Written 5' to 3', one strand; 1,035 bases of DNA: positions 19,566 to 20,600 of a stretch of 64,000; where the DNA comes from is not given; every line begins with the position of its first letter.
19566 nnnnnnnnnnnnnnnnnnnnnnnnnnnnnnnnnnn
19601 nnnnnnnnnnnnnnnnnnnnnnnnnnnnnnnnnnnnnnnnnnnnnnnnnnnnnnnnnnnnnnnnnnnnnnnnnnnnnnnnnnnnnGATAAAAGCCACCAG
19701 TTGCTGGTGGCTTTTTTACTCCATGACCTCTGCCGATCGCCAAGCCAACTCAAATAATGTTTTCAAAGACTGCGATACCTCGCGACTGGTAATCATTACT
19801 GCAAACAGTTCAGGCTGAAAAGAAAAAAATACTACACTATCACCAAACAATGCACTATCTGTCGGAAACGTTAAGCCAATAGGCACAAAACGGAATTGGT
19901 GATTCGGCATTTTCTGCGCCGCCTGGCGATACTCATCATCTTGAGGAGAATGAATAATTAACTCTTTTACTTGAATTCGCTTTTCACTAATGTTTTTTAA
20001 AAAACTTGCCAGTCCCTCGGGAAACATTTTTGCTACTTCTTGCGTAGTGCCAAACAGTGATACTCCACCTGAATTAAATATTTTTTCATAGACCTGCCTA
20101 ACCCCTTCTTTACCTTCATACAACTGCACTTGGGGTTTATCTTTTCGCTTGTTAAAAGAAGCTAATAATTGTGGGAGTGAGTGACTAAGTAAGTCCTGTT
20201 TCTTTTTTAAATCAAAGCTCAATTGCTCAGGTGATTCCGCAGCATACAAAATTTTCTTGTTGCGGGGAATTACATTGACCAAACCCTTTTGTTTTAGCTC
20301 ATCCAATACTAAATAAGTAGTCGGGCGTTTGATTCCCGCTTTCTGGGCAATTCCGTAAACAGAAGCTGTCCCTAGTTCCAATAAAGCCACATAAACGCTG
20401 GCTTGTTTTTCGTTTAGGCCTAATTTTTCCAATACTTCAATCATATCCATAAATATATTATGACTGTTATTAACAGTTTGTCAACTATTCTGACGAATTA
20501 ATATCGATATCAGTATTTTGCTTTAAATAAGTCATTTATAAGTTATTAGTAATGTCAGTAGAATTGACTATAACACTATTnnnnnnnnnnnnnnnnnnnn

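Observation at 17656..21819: Tandemly duplicated TrmB-regulator / orphan PBP1 binding-protein modules sharing a palindromic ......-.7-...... motif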

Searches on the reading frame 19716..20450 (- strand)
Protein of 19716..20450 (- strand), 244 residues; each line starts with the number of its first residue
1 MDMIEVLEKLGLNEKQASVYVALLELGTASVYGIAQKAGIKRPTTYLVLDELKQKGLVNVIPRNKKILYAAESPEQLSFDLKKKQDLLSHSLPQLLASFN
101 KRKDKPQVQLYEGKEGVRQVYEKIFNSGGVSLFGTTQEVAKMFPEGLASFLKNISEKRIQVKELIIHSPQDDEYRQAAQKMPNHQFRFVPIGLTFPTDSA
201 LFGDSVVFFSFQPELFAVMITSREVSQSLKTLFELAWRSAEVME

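Call 3: search_protein_families(library=pfam, proteins=[window:19716-20450:-], max_evalue=0.01)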
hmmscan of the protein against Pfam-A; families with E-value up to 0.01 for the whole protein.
window:19716-20450:- (244 aa): 3 families
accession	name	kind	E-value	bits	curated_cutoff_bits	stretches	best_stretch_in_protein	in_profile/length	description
PF01978.25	TrmB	-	2.3e-17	63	25.6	1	7-75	1-68/68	Sugar-specific transcriptional regulator TrmB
PF01047.28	MarR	-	0.00021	21.6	24.6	1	12-62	1-51/59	MarR family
PF01022.26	HTH_5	-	0.0036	17.6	22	0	23-59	11-46/47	Bacterial regulatory protein, arsR family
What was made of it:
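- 19716..20450 (-): TrmB2: TrmB-like regulator, 244 aa, with TrmBL2-type architecture. Pfam PF01978, E 2e-17 (call 3).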

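Call 13: find_homologous_proteins(query=window:19716-20450:-, max_evalue=0.00001)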
Query window:19716-20450:- (244 aa): 307 proteins with E <= 0.00001 among 1305 candidates; the best 120 are listed.
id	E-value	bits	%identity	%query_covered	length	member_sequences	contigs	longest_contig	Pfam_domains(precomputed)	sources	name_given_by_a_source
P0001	1.7e-152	523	100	100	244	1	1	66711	PF01978.26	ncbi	-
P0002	1.8e-93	331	64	99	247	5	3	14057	PF01978.26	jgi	jgi:sugar-specific transcriptional regulator TrmB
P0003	2.1e-90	321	61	99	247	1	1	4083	PF01978.26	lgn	-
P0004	3.5e-90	320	60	100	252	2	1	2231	PF01978.26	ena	-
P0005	6.4e-89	316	62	98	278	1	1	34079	PF01978.26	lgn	-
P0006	3.6e-87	310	60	100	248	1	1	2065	PF01978.26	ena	-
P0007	8.8e-87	309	61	99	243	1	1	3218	PF01978.26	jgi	jgi:sugar-specific transcriptional regulator TrmB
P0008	9.9e-86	305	59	99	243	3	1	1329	PF01978.26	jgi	-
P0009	1.3e-85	305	56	100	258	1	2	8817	PF01978.26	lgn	-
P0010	6.6e-85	303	57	100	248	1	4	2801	PF01978.26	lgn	-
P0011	9.7e-85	302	57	100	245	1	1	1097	PF01978.26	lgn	-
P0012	1.1e-84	302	58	100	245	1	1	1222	PF01978.26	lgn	-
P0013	1.8e-84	301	58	98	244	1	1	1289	PF01978.26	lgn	-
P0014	2.3e-84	301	57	99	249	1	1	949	PF01978.26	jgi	-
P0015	4.3e-84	300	60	98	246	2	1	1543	PF01978.26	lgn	-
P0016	4.7e-84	300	57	99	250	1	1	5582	PF01978.26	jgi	jgi:sugar-specific transcriptional regulator TrmB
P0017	5.0e-84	300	57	100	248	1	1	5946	PF01978.26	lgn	-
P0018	7.7e-84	299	58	99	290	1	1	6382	PF01978.26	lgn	-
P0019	8.8e-84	299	59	97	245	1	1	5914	PF01978.26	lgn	-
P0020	1.2e-83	298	56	100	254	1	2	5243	PF01978.26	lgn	-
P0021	1.3e-83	298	56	100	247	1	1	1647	PF01978.26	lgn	-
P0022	1.5e-83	298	59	100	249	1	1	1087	PF01978.26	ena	-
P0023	2.0e-83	298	59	99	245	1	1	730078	PF01047.29,PF01978.26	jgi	jgi:sugar-specific transcriptional regulator TrmB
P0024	2.1e-83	298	55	99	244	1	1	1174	PF01978.26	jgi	-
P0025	3.0e-83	297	56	99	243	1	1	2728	PF01978.26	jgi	jgi:HTH-type transcriptional regulator, sugar sensing transcriptional regulator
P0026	6.6e-83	296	56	99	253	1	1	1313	PF01978.26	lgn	-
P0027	9.5e-83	295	58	98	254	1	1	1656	PF01978.26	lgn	-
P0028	1.3e-82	295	56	99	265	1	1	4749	PF01978.26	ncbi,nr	ncbi:MAG: helix-turn-helix domain-containing protein [Candidatus Doudnabacteria bacterium]|nr:helix-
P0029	1.4e-82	295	55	100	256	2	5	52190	PF01978.26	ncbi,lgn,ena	-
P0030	1.7e-82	295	56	100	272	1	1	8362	PF01978.26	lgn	-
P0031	2.8e-82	294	56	99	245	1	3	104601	PF01978.26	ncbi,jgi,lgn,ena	-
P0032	3.1e-82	294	55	99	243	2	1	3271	PF01978.26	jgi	jgi:sugar-specific transcriptional regulator TrmB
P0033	4.4e-82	293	57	98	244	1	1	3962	PF01978.26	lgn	-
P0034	1.0e-81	292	57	100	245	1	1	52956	PF01047.29,PF01978.26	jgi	jgi:HTH-type transcriptional regulator, sugar sensing transcriptional regulator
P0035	2.1e-81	291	54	100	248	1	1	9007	PF01978.26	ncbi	-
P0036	2.2e-81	291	56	100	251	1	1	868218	PF01978.26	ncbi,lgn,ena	-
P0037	2.5e-81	291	56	99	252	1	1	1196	PF01978.26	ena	-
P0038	3.3e-81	290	56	99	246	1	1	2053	PF01978.26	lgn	-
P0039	4.7e-81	290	55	99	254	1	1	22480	PF01978.26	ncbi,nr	ncbi:MAG: hypothetical protein M1275_00750 [Patescibacteria group bacterium]|nr:hypothetical protein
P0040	5.8e-81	290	55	100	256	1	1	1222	PF01978.26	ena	-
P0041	3.3e-80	287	55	100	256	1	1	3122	PF01978.26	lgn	-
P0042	6.4e-80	286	53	100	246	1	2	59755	PF01978.26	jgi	jgi:sugar-specific transcriptional regulator TrmB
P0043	1.2e-79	285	53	99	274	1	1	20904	PF01978.26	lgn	-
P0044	1.5e-79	285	55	99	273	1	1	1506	PF01978.26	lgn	-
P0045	1.9e-79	285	56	99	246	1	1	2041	PF01978.26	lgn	-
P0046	2.0e-79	285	53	100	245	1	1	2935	PF01978.26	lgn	-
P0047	3.9e-79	284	54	99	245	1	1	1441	PF01978.26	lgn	-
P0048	4.3e-79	284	56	98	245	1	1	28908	PF01978.26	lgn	-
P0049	2.3e-78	281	55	99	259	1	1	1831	PF01978.26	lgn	-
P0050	3.1e-78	281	56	98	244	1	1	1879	PF01978.26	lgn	-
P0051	6.2e-78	280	52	100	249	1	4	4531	PF01978.26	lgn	-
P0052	8.6e-78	279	56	99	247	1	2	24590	PF01978.26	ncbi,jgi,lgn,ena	-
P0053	1.0e-77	279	52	100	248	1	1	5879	PF01978.26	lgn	-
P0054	2.6e-77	278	52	99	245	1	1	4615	PF01978.26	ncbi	-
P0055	3.4e-77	277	49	100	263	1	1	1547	PF01978.26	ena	-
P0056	3.5e-77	277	53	99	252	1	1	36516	PF01978.26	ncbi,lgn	-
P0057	1.9e-76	275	54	99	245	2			PF01978.26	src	-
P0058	2.5e-76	274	54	99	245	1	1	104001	PF01978.26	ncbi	-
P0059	3.6e-76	274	53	98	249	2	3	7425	PF01978.26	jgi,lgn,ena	-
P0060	3.6e-76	274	55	100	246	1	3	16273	PF01978.26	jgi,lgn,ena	jgi:sugar-specific transcriptional regulator TrmB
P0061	5.7e-76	273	54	100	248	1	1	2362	PF01978.26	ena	-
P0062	1.0e-75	272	53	100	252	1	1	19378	PF01978.26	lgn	-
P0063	1.2e-75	272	53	99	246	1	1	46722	PF01978.26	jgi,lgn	jgi:sugar-specific transcriptional regulator TrmB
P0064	1.6e-75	272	54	99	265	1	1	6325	PF01978.26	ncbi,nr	ncbi:MAG: helix-turn-helix domain-containing protein [bacterium]|nr:helix-turn-helix domain-containi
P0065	1.7e-75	272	54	98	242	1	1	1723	PF01978.26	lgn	-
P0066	1.9e-75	272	55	100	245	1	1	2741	PF01978.26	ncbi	-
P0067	2.0e-75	272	51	100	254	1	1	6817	PF01978.26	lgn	-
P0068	4.3e-75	270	52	100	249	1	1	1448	PF01978.26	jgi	jgi:sugar-specific transcriptional regulator TrmB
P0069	4.4e-75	270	54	99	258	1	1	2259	PF01978.26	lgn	-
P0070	5.3e-75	270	53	98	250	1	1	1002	PF01978.26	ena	-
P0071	5.6e-75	270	53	100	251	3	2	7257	PF01978.26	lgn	-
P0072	6.5e-75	270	54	98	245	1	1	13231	PF01978.26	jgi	jgi:sugar-specific transcriptional regulator TrmB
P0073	6.5e-75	270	52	100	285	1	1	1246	PF01978.26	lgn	-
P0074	7.4e-75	270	53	100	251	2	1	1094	PF01978.26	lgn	-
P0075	8.6e-75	269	52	100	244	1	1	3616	PF01978.26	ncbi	-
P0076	9.5e-75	269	53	99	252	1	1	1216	PF01978.26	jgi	jgi:HTH-type transcriptional regulator, sugar sensing transcriptional regulator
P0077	1.9e-74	268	52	100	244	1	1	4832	PF01978.26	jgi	jgi:sugar-specific transcriptional regulator TrmB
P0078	2.0e-74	268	55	99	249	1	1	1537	PF01978.26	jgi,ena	-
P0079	2.2e-74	268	52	100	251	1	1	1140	PF01978.26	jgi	-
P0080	3.2e-74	268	54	98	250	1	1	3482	PF01978.26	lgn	-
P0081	3.3e-74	268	51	99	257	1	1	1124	PF01978.26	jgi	-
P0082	3.8e-74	267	53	100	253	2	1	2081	PF01978.26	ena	-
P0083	3.8e-74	267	53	98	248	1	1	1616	PF01978.26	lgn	-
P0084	4.0e-74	267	52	100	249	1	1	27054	PF01978.26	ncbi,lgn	ncbi:MAG: helix-turn-helix domain-containing protein [Candidatus Doudnabacteria bacterium]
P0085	4.8e-74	267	53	100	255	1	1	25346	PF01978.26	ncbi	-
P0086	7.7e-74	266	53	100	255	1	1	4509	PF01978.26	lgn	-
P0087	8.2e-74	266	54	99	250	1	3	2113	PF13730.13,PF01978.26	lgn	-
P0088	1.0e-73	266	52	99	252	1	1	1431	PF01978.26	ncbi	-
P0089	2.7e-73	265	53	100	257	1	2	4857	PF01978.26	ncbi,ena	-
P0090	4.8e-73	264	53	98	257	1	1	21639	PF01978.26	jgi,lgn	-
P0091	4.9e-73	264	52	99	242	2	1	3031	PF01978.26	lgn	-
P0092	7.0e-73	263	51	100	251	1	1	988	PF01978.26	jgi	jgi:sugar-specific transcriptional regulator TrmB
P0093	7.9e-73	263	53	99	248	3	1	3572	PF01978.26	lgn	-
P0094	9.9e-73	263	50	99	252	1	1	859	PF01978.26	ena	-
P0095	2.3e-72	262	53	99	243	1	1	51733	PF01978.26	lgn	-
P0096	2.3e-72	261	53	100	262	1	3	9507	PF01978.26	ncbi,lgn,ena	-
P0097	2.5e-72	261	51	99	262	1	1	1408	PF01978.26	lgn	-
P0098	2.8e-72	261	53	100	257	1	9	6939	PF01978.26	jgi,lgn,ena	-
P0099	3.3e-72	261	51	99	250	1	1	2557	PF01978.26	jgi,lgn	-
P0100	3.3e-72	261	49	100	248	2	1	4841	PF01978.26,PF03965.23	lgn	-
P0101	3.5e-72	261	52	100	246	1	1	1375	PF01978.26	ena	-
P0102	4.2e-72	261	53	98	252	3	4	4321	PF01978.26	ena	-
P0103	6.6e-72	260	54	98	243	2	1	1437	PF01978.26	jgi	jgi:sugar-specific transcriptional regulator TrmB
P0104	8.1e-72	260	50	100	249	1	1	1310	PF01978.26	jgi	jgi:sugar-specific transcriptional regulator TrmB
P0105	8.1e-72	260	53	100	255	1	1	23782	PF01978.26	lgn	-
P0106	8.7e-72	260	52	98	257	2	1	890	PF01978.26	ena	-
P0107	1.0e-71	259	54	100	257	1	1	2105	PF01978.26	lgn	-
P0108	1.2e-71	259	50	99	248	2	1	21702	PF01978.26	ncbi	-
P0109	1.2e-71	259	52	98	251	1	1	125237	PF01978.26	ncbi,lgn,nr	ncbi:MAG: hypothetical protein HY918_04895 [Candidatus Doudnabacteria bacterium]|nr:hypothetical pro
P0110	1.3e-71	259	52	98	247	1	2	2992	PF01978.26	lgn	-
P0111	1.4e-71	259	49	99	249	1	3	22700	PF01978.26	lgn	-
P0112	3.2e-71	258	50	100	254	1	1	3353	PF01978.26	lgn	-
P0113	3.7e-71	258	50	99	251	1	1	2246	PF01978.26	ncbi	-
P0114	3.8e-71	258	52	100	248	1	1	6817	PF01978.26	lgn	-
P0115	4.0e-71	257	49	100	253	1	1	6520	PF01978.26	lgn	-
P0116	6.0e-71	257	51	100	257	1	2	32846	PF01978.26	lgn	-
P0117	6.4e-71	257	51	100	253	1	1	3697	PF01978.26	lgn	-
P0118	7.0e-71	257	51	100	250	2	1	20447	PF01978.26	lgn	-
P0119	7.2e-71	257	52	100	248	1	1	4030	PF01978.26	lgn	-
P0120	1.3e-70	256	50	98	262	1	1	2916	PF01978.26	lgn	-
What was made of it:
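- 19716..20450 (-): 307 homologues were found (call 13).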

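Call 15: find_related_loci(query=A1, collection=genome_contigs, flank=4000)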
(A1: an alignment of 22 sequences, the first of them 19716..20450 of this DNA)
Query A1 (244 aa) in genome_contigs; peptide patterns used: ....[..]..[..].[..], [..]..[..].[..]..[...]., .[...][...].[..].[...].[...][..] (x = any residue, [..] = any of these).
170 stretches matched a pattern; 107 encode a relative of the query (tblastn E <= 1e-3); the best 80 are kept; 80 distinct loci.
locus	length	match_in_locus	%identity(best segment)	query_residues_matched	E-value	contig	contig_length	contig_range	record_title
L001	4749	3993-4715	56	1-241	4e-91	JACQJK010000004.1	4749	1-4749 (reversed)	MAG: Candidatus Doudnabacteria bacterium isolate NC_groundwater_1149_Ag_S-0.1um_50_29 S_p1_S3_coassembly_k141_2528, whol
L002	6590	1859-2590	55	1-244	1e-89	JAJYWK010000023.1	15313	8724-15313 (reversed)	MAG: bacterium isolate FK3.bin112 NODE_7750_length_15313_cov_2.901027, whole genome shotgun sequence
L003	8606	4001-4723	55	1-241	2e-88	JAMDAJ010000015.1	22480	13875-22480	MAG: Patescibacteria group bacterium isolate FK_Sedi_B_Bin.263 NODE_7742_length_22480_cov_2.45477, whole genome shotgun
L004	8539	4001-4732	54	1-244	8e-89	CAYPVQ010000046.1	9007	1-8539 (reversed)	MAG TPA_asm: uncultured Candidatus Saccharibacteria bacterium isolate SRP269290_co1_862 genome assembly, contig: NODE_12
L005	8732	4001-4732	56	1-244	8e-89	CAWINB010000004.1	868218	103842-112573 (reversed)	MAG: Candidatus Doudnabacteria bacterium isolate MFD04434.bin.1.36 genome assembly, contig: contig_4859, whole genome sh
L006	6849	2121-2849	55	1-244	3e-85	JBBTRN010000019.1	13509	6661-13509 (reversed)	MAG: Patescibacteria group bacterium isolate H52-bin092_1 H52_bin092_1_000000000019, whole genome shotgun sequence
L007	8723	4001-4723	54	1-241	3e-84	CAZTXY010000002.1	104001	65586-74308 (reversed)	MAG TPA_asm: uncultured Candidatus Saccharibacteria bacterium isolate SRP192515_co2_146 genome assembly, contig: NODE_10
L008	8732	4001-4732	52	1-244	1e-81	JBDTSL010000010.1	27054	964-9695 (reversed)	MAG: Candidatus Doudnabacteria bacterium isolate cluster3_bin.27 NODE_5559_length_27054_cov_9.411163, whole genome shotg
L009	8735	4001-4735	51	1-244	3e-81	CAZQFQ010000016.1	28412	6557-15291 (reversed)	MAG TPA_asm: uncultured Candidatus Saccharibacteria bacterium isolate binchicken_co3_512 genome assembly, contig: NODE_5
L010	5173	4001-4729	53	1-244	3e-81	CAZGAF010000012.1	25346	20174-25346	MAG TPA_asm: uncultured Candidatus Saccharibacteria bacterium isolate SRP170004_co1_518 genome assembly, contig: NODE_29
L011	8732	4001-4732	52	1-244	1e-80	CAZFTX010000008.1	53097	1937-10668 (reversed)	MAG TPA_asm: uncultured Candidatus Saccharibacteria bacterium isolate SRP342105_co1_257 genome assembly, contig: NODE_77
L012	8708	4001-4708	54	1-237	3e-80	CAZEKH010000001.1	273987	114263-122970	MAG TPA_asm: uncultured Candidatus Saccharibacteria bacterium isolate SRP292972_co3_39 genome assembly, contig: NODE_56_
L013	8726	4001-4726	52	1-242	3e-80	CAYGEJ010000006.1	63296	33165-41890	MAG TPA_asm: uncultured Candidatus Saccharibacteria bacterium isolate ERP113451_co1_281 genome assembly, contig: NODE_30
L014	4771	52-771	53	1-240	2e-78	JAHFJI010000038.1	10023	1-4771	MAG: Candidatus Doudnabacteria bacterium isolate nzgw382 NODE_10476_length_10024_cov_3.349995, whole genome shotgun sequ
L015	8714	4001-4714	51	1-237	3e-78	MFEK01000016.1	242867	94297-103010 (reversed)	MAG: Candidatus Doudnabacteria bacterium RIFCSPHIGHO2_01_FULL_46_14 rifcsphigho2_01_scaffold_70, whole genome shotgun se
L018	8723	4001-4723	49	1-241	1e-76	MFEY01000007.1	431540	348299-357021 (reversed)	MAG: Candidatus Doudnabacteria bacterium RIFCSPHIGHO2_12_FULL_48_16 rifcsphigho2_12_scaffold_47, whole genome shotgun se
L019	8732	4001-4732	52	1-244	4e-76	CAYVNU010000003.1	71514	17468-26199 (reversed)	MAG TPA_asm: uncultured Candidatus Saccharibacteria bacterium isolate SRP278252_co1_309 genome assembly, contig: NODE_44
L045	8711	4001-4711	36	1-239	1e-52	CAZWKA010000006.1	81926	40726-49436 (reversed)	MAG TPA_asm: uncultured Gammaproteobacteria bacterium isolate SRP286056_co1_500 genome assembly, contig: NODE_237_length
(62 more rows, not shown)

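Call 22: search_protein_families(library=pfam, proteins=[L011:3195-3791:-, L018:2780-3763:-, L019:2886-3599:-, L001:3221-3820:-, L007:3400-3783:-, L002:1155-1547:-, L004:3104-3820:-, L045:1059-3350:-, L002:2782-4869:-, L003:4789-6726:+], max_evalue=0.01)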
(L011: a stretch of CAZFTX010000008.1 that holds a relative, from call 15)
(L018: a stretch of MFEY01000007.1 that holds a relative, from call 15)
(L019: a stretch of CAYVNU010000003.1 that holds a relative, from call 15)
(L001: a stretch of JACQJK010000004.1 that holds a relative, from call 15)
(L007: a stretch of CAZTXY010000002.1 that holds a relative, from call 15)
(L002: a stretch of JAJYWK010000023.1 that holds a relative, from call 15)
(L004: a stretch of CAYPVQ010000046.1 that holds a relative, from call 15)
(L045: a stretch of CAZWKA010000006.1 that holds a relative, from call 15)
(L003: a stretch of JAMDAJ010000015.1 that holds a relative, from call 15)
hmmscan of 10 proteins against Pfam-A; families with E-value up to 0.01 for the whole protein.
L011:3195-3791:- (198 aa): 0 families

L018:2780-3763:- (327 aa): 5 families
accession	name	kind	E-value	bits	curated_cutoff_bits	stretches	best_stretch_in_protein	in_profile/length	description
PF13379.11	NMT1_2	-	2.7e-24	86.8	24.7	1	30-254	3-247/252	NMT1-like family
PF09084.16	NMT1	-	7.2e-22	78.8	20.5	1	48-251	7-216/216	NMT1/THI5 like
PF12974.12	Phosphonate-bd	-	7.9e-11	42.2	27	1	62-249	29-223/242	ABC transporter, phosphonate, periplasmic substrate-binding protein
PF04069.17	OpuAC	-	3.8e-06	27.1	21.2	1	56-250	23-239/257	Substrate binding domain of ABC-type glycine betaine transport system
PF13531.11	SBP_bac_11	-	0.0004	20.7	25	1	62-237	26-212/227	Bacterial extracellular solute-binding protein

L019:2886-3599:- (237 aa): 0 families

L001:3221-3820:- (199 aa): 0 families

L007:3400-3783:- (127 aa): 0 families

L002:1155-1547:- (130 aa): 0 families

L004:3104-3820:- (238 aa): 16 families
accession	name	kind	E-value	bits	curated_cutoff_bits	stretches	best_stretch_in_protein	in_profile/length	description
PF05175.20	MTS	-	2.6e-15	56.9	23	1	50-210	7-155/170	Methyltransferase small domain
PF13847.12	Methyltransf_31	-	5.5e-10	39.5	27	1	73-211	3-125/145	Methyltransferase domain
PF06325.19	PrmA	-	8.2e-10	39.1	22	1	72-148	160-233/296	Ribosomal protein L11 methyltransferase (PrmA)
PF13649.12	Methyltransf_25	-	4.5e-09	37.3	27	1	78-163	2-87/97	Methyltransferase domain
PF08242.18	Methyltransf_12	-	5.5e-08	33.9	30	1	78-154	1-78/98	Methyltransferase domain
PF08241.18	Methyltransf_11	-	1e-07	32.9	21.2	1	78-191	1-93/95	Methyltransferase domain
PF03602.21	Cons_hypoth95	-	4.3e-07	30.2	24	1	64-151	32-123/182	Conserved hypothetical protein 95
PF13489.12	Methyltransf_23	-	4.9e-06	26.8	27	1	66-193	14-116/164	Methyltransferase domain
PF02475.24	TRM5-TYW2_MTfase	-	1.5e-05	25.5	28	1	73-151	36-114/164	TRM5/TYW2 methyltransferase domain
PF09445.16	Methyltransf_15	-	1.8e-05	24.8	22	1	77-154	4-84/165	RNA cap guanine-N2 methyltransferase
PF04816.18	TrmK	-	2.2e-05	24.5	27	1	95-145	20-70/205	tRNA (adenine(22)-N(1))-methyltransferase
PF12847.13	Methyltransf_18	-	2.8e-05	24.6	27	1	74-145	15-86/151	Methyltransferase domain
PF01170.24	UPF0020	-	3.9e-05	23.9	22.3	1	82-152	37-132/197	RMKL-like, methyltransferase domain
PF01728.25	FtsJ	-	0.00071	20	24.1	1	71-145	20-95/181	FtsJ-like methyltransferase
PF10294.15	Methyltransf_16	-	0.003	17.8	21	1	57-122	30-97/174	Lysine methyltransferase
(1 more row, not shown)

L045:1059-3350:- (763 aa): 18 families
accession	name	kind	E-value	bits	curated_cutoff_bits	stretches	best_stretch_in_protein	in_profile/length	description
PF13414.12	TPR_11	-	1.7e-19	69.7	26.8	2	659-689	7-37/42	TPR repeat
PF13431.12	TPR_17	-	4.3e-18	64.4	24.4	1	668-698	1-31/34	Tetratricopeptide repeat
PF07719.23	TPR_2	-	2.8e-17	61.8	27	2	648-679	3-34/34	Tetratricopeptide repeat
PF00515.34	TPR_1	-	4e-17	61.7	27.8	3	648-679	3-34/34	Tetratricopeptide repeat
PF13428.12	TPR_14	-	3.6e-14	52.3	23.5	1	648-689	3-44/44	Tetratricopeptide repeat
PF13432.12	TPR_16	-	4e-14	53.2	32.7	3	698-749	12-63/65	Tetratricopeptide repeat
PF23914.1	TPR_CcmH_CycH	-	1e-12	48.6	42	1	651-751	55-155/158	Cytochrome c-type biogenesis protein H TPR domain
PF13181.12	TPR_8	-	7.1e-12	44.9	25.7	1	648-679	3-34/34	Tetratricopeptide repeat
PF14559.12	TPR_19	-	3.6e-10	40.5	25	3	623-667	2-46/68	Tetratricopeptide repeat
PF13424.12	TPR_12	-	2.4e-09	37.7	30.1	1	616-675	6-74/77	Tetratricopeptide repeat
PF13176.12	TPR_7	-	3.5e-09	36.5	27.9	1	648-679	1-34/36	Tetratricopeptide repeat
PF13371.12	TPR_9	-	1.1e-05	25.8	35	1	653-695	2-44/73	Tetratricopeptide repeat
PF13174.12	TPR_6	-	0.00023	22.1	26.3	0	648-678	2-32/33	Tetratricopeptide repeat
PF25064.1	ARM_TT21_5th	-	0.00083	20.1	27.8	1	623-698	12-88/117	TT21 fifth ARM repeats domain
PF13429.12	TPR_15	-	0.00087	19.2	26.2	1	651-750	151-247/280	Tetratricopeptide repeat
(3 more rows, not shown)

L002:2782-4869:- (695 aa): 8 families
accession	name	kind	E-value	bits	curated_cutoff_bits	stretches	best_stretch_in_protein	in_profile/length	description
PF17757.6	UvrB_inter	-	8.1e-30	103.2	22.9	1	158-247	1-91/91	UvrB interaction domain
PF12344.14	UvrB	-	3.8e-24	84.7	27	1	582-623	1-42/43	Ultra-violet resistance protein B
PF00271.37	Helicase_C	-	8e-16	58.7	23.5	1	447-575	6-109/110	Helicase conserved C-terminal domain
PF04851.21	ResIII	-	4.5e-13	49.9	22.5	1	11-137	3-130/164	Type III restriction enzyme, res subunit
PF02151.25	UVR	-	1.9e-10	40.6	21.5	1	655-686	4-35/36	UvrB/uvrC motif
PF00270.35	DEAD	-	1.2e-05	25.6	26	1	34-86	17-77/167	DEAD/DEAH box helicase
PF13245.12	AAA_19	-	0.00046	20.8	25.1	0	29-88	9-71/134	AAA domain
PF13604.12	AAA_30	-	0.00074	19.7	27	1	16-89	6-77/191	AAA domain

L003:4789-6726:+ (645 aa): 13 families
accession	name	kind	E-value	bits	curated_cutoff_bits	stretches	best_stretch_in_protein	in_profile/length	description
PF00009.33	GTP_EFTU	-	5.5e-36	124.3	26.5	1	152-309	5-184/188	Elongation factor Tu GTP binding domain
PF11987.13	IF-2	-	7.2e-31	107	27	1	434-529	21-116/117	Translation-initiation factor 2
PF22042.2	EF-G_D2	-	2e-20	73.1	27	1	325-401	3-82/84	Elongation factor G domain 2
PF04760.21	IF2_N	-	1.5e-12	47.5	25.3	1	72-120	4-53/53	Translation initiation factor IF-2, N-terminal region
PF01926.29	MMR_HSR1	-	1.6e-11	44.7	21.9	1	153-258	2-113/113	50S ribosome-binding GTPase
PF00071.28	Ras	-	4.2e-06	26.9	21.6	1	154-308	3-157/162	Ras family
PF03144.31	GTP_EFTU_D2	-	6.7e-06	26.9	30.3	1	563-628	3-72/73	Elongation factor Tu domain 2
PF00025.27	Arf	-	6.9e-06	26.1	22.3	1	155-283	19-150/174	ADP-ribosylation factor family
PF02421.24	FeoB_N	-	0.00028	20.9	27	1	153-305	3-154/156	Ferrous iron transport protein B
PF09439.16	SRPRB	-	0.00032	20.6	25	1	151-217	4-66/178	Signal recognition particle receptor beta subunit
PF10662.15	PduV-EutP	-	0.00036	20.8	21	1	153-307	4-141/143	Ethanolamine utilisation - propanediol utilisation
PF08477.19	Roc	-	0.00052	20.7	27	1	153-260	2-119/119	Ras of Complex, Roc, domain of DAPkinase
PF16897.10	MMR_HSR1_Xtn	-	0.0025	18.2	35.2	1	245-307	51-100/106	C-terminal region of MMR_HSR1 domain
